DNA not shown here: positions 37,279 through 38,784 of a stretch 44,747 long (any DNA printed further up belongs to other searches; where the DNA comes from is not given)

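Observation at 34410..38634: Uncharacterised cytoplasmic module: beta-lactamase-fold hydrolase + M15 peptidase + GS-like ligase, divergent from a C26 amidase + HAD hydrolase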

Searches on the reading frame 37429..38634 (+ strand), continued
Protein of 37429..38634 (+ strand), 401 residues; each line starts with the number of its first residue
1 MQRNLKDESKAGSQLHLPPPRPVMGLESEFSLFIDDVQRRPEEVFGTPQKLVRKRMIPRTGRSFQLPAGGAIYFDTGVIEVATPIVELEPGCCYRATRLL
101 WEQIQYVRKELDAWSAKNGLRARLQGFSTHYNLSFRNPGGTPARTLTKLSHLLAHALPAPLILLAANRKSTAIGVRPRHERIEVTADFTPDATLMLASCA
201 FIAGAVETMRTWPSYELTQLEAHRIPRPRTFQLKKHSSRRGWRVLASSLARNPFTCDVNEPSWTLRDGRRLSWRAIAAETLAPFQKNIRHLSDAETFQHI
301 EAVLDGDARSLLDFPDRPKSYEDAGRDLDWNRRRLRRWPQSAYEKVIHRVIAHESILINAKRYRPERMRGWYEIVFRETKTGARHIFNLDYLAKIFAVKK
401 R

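Call 54: search_protein_families(library=pfam, proteins=[L111:2412-3086:+, L111:3104-4036:+, L111:4006-4863:+, L111:4996-6231:+, L111:9618-10679:-, L111:10706-11212:-, L140:9764-10651:-, L140:10802-11428:+, L140:11429-12151:-, L140:12169-12924:-], max_evalue=0.001)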
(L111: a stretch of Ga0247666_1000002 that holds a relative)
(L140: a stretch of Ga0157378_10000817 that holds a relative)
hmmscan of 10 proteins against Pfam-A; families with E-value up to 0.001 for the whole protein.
L111:2412-3086:+ (224 aa): 2 families
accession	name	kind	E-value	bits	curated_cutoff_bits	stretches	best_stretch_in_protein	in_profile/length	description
PF05173.19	DapB_C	-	6.6e-28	97.7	27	1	101-218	1-119/121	Dihydrodipicolinate reductase, C-terminus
PF01113.26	DapB_N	-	9.6e-16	58.4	25.6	1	1-98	1-124/124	Dihydrodipicolinate reductase, N-terminus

L111:3104-4036:+ (310 aa): 1 family
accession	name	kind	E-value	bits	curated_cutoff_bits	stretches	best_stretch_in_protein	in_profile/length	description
PF00701.28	DHDPS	-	1.3e-89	300.3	22.1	1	9-300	2-287/289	Dihydrodipicolinate synthetase family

L111:4006-4863:+ (285 aa): 4 families
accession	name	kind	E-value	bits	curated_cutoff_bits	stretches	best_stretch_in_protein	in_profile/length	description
PF00132.30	Hexapep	-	3.2e-11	42.9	27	1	179-213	2-36/36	Bacterial transferase hexapeptide (six repeats)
PF14805.11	THDPS_N_2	-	1.1e-10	42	25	1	17-74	11-67/67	Tetrahydrodipicolinate N-succinyltransferase N-terminal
PF14602.12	Hexapep_2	-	6.8e-09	35.7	27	1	178-212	1-33/34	Hexapeptide repeat of succinyl-transferase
PF25084.1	LbH_EIF2B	-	0.0008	19.8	54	0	125-211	18-99/105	EIF2B subunit epsilon LbH domain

L111:4996-6231:+ (411 aa): 4 families
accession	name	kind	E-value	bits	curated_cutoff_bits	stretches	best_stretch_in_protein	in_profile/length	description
PF00155.27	Aminotran_1_2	-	1.8e-52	179.1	19.7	1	113-401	60-360/361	Aminotransferase class I and II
PF01041.23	DegT_DnrJ_EryC1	-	1e-12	48.4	19.8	1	122-224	43-142/360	DegT/DnrJ/EryC1/StrS aminotransferase family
PF00266.25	Aminotran_5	-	5.3e-06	26.1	21.5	1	112-226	54-175/371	Aminotransferase class-V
PF01053.26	Cys_Met_Meta_PP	-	0.00015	20.9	27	1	125-219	73-165/381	Cys/Met metabolism PLP-dependent enzyme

L111:9618-10679:- (353 aa): 2 families
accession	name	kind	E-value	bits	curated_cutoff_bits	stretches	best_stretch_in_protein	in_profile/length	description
PF00899.27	ThiF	-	5.7e-85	284.7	28.1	1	10-242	1-234/238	ThiF family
PF00581.25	Rhodanese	-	1.1e-20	74.3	22.2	1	274-351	14-101/102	Rhodanese-like domain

L111:10706-11212:- (168 aa): 1 family
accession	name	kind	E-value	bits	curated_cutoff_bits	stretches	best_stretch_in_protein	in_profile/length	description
PF09424.15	YqeY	-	1.5e-49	168.2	27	1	26-166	2-142/143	Yqey-like protein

L140:9764-10651:- (295 aa): 1 family
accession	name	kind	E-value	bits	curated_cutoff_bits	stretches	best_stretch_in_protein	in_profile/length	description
PF01464.25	SLT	-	7.1e-29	100.2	21.3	1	164-264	5-111/117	Transglycosylase SLT domain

L140:10802-11428:+ (208 aa): 1 family
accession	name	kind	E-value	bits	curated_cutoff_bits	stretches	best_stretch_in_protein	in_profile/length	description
PF03330.24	DPBB_1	-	2.4e-15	57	28.8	1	83-161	3-73/83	Lytic transglycolase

L140:11429-12151:- (240 aa): 3 families
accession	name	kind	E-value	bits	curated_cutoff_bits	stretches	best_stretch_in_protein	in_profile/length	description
PF02518.31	HATPase_c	-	3.7e-19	69.6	26.4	1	130-239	2-109/111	Histidine kinase-, DNA gyrase B-, and HSP90-like ATPase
PF00512.31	HisKA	-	9.5e-12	45.2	26.9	1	20-84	2-63/66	His Kinase A (phospho-acceptor) domain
PF13581.12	HATPase_c_2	-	3.6e-06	27.4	27.4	1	89-234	4-124/127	Histidine kinase-like ATPase domain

L140:12169-12924:- (251 aa): 1 family
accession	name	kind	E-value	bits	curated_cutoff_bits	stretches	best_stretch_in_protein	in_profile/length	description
PF03575.23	Peptidase_S51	-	1.3e-17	64.6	23.9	1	39-234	1-204/206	Peptidase family S51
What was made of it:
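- Co-operonic placement behind the dap genes fits a biosynthetic role (call 54).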

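Call 65: find_encoding_contigs(protein=P0142, flank=8000, max_places=2)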
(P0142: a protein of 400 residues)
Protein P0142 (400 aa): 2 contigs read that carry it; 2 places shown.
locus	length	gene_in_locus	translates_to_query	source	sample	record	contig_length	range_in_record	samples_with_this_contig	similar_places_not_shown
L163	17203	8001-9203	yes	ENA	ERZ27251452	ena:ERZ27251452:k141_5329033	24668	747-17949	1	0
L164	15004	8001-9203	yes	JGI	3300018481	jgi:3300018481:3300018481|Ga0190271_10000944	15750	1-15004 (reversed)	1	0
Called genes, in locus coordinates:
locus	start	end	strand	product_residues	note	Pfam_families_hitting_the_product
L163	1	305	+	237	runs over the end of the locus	PF02709:Glyco_transf_7C (weak)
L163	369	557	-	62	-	-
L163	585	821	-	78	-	-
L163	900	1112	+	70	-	-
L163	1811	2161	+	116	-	-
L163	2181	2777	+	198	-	PF15731:MqsA_antitoxin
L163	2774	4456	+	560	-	PF01656:CbiA, PF13614:AAA_31 (weak)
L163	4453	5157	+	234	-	-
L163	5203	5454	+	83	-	-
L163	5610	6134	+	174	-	-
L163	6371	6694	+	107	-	-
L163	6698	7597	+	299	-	-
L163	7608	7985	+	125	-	-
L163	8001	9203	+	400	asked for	-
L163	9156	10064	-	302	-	PF03411:Peptidase_M74 (faint)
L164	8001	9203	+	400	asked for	-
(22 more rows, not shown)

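Call 66: find_encoding_contigs(protein=P0123, flank=8000, max_places=2)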
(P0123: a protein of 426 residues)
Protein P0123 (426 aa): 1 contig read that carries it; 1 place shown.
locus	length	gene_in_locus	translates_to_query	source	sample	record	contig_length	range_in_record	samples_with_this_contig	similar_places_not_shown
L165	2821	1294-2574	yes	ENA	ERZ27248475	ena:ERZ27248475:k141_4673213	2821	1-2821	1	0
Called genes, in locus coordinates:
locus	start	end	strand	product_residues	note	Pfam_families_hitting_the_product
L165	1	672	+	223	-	?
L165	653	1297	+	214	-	-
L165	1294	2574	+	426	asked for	-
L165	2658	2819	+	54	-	?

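Call 68: find_encoding_contigs(protein=P0136, flank=8000, max_places=2)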
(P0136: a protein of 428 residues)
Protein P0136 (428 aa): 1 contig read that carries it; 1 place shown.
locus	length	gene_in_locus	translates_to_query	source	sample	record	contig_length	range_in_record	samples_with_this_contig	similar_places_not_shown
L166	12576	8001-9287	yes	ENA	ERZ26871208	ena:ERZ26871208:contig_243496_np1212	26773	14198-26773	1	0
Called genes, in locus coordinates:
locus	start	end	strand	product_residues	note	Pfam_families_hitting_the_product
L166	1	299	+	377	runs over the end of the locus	PF14072:DndB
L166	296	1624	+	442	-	PF01702:TGT (faint)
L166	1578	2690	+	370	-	PF14072:DndB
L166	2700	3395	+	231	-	PF00733:Asn_synthase (weak), PF06508:QueC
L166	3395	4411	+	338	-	PF01242:PTPS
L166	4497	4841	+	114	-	-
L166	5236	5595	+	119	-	-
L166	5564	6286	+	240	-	-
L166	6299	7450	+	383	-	PF14072:DndB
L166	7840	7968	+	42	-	-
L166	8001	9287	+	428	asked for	-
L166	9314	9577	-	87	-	-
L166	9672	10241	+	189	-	-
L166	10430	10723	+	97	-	-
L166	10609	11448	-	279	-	-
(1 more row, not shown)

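Call 69: find_encoding_contigs(protein=P0133, flank=8000, max_places=2)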
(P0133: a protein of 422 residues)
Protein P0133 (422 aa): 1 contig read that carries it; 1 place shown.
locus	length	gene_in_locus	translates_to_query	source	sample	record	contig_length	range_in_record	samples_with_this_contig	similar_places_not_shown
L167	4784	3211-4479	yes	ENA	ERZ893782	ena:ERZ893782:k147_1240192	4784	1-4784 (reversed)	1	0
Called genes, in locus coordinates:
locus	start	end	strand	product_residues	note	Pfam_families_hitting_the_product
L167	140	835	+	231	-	PF00970:FAD_binding_6, PF00175:NAD_binding_1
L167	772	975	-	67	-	-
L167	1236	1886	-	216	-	PF01135:PCMT, PF13847:Methyltransf_31 (weak), PF13649:Methyltransf_25 (weak)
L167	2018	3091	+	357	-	-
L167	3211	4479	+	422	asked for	-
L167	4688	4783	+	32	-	?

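Call 70: find_encoding_contigs(protein=P0240, flank=8000, max_places=2)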
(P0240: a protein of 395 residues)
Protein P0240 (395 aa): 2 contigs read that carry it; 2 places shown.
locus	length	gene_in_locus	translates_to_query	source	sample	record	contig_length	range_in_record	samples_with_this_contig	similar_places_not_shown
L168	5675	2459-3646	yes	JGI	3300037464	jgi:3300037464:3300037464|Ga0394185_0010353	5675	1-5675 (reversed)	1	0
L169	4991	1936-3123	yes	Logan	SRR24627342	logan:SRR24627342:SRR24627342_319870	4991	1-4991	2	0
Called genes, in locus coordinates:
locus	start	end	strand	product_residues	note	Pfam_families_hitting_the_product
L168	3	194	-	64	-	?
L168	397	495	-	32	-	-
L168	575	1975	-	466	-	PF07719:TPR_2 (faint), PF13424:TPR_12, PF24885:TPR_NPHP3, PF13374:TPR_10, PF13424:TPR_12, PF13374:TPR_10 (weak), PF13424:TPR_12, PF24885:TPR_NPHP3 (weak), +2 more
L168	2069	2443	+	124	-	PF07366:SnoaL, PF12680:SnoaL_2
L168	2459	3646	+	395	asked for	-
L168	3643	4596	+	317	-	PF02668:TauD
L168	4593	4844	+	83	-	PF00550:PP-binding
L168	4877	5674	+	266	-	?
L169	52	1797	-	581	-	PF07719:TPR_2 (faint), PF13424:TPR_12, PF24885:TPR_NPHP3, PF13374:TPR_10, PF13424:TPR_12, PF13374:TPR_10 (weak), PF13424:TPR_12, PF24885:TPR_NPHP3 (weak), +2 more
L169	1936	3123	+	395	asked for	-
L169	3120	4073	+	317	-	PF02668:TauD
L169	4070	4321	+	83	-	PF00550:PP-binding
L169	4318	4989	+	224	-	?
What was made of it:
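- Distant ligase paralogues sit in natural-product-like contexts: SnoaL-ligase-TauD-carrier protein (call 70), and beside NRPS genes (call 65).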

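Call 71: find_encoding_contigs(protein=P0135, flank=8000, max_places=2)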
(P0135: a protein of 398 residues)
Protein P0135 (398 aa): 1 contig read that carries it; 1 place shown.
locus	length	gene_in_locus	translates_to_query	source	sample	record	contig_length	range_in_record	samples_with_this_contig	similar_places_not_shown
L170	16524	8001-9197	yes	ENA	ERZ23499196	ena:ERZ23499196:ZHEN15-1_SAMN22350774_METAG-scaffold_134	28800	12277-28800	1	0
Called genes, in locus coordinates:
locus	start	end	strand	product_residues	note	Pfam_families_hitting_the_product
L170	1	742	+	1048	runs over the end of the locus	PF00672:HAMP, PF00512:HisKA (weak), PF02518:HATPase_c, PF13581:HATPase_c_2 (weak)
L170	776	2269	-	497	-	PF00089:Trypsin, PF13365:Trypsin_2, PF00595:PDZ, PF13180:PDZ_2, PF17820:PDZ_6, PF13180:PDZ_2, PF17820:PDZ_6 (weak)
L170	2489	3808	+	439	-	PF02321:OEP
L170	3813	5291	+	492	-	PF25919:BSH_CusB (faint), PF25917:BSH_RND, PF25973:BSH_CzcB, PF25876:HH_MFP_RND (weak), PF25954:Beta-barrel_RND_2, PF25990:Beta-barrel_YknX, PF26002:Beta-barrel_AprE (weak), PF25975:CzcB_C (weak)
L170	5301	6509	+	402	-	PF12704:MacB_PCD, PF02687:FtsX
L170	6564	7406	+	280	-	PF00144:Beta-lactamase (faint), PF13354:Beta-lactamase2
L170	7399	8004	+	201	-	-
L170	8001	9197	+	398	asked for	-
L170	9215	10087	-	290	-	PF12146:Hydrolase_4 (weak), PF00561:Abhydrolase_1, PF12697:Abhydrolase_6, PF03096:Ndr (weak)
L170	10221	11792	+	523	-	PF13541:ChlI, PF01078:Mg_chelatase, PF07728:AAA_5, PF00493:MCM (weak), PF13335:Mg_chelatase_C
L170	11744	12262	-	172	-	-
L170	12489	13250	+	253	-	PF02540:NAD_synthase (weak)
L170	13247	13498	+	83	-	-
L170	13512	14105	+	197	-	PF02834:LigT_PEase, PF13563:2_5_RNA_ligase2, PF02834:LigT_PEase (weak)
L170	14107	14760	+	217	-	-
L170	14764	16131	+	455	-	PF00072:Response_reg, PF00158:Sigma54_activat, PF14532:Sigma54_activ_2, PF00004:AAA (weak), PF07728:AAA_5 (faint), PF25601:AAA_lid_14, PF02954:HTH_8 (weak)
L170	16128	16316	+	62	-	-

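Call 91: search_protein_families(library=pfam, alignment_id=A2, max_evalue=10)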
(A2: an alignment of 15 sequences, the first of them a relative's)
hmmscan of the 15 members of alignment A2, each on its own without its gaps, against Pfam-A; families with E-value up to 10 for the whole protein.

A. member 1, P0128 (574 aa): 0 families

B. families by the number of members that match (of 15 scanned): 2 families
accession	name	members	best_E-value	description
PF07827.16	KNTase_C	1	0.077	KNTase C-terminal domain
PF10725.14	DUF2517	1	0.083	Protein of unknown function (DUF2517)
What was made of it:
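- No Pup_ligase Pfam hit in any of 15 diverse members (call 91).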
